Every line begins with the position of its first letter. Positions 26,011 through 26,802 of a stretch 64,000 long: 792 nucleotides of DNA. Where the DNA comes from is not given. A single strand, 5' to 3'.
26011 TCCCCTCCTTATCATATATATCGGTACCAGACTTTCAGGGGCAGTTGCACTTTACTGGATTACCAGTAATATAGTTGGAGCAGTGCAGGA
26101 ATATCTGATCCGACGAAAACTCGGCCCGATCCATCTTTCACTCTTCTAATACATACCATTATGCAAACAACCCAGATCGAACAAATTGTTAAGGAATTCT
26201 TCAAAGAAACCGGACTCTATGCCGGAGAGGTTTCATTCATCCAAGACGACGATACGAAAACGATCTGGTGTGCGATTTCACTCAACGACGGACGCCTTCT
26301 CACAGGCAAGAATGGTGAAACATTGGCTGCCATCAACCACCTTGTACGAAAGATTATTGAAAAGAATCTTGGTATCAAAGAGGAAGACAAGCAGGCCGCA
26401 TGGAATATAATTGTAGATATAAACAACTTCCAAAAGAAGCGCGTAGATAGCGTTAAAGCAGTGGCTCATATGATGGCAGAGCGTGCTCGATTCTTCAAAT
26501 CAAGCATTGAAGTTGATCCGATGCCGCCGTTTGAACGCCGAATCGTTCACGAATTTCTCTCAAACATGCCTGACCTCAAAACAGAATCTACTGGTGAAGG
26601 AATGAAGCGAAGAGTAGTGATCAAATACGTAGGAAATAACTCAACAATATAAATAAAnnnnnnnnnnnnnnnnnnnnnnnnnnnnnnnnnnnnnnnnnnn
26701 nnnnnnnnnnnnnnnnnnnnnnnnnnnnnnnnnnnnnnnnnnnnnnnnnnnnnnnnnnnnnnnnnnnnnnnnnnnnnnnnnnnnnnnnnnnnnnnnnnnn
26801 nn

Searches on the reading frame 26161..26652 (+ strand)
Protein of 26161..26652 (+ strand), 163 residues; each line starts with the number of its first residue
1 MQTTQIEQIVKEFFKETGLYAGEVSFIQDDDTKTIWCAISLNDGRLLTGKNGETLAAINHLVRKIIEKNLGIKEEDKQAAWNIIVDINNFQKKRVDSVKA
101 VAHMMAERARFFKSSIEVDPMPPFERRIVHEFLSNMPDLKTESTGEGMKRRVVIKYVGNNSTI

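Call 63: search_protein_families(library=pfam, proteins=[window:26161-26652:+], max_evalue=0.001)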
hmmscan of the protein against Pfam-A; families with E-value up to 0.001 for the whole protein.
window:26161-26652:+ (163 aa): 3 families
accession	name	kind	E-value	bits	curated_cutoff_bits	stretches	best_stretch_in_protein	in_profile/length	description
PF01424.28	R3H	-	5.7e-17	61.9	26.8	1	98-155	3-59/60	R3H domain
PF20921.3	DUF1846_C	-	9.3e-05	22.6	27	1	30-99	14-83/153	Domain of unknown function DUF1846, C-terminal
PF13083.13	KH_KhpA-B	-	0.00072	19.9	32.1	0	6-69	4-65/73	KhpA/KhpB, KH domain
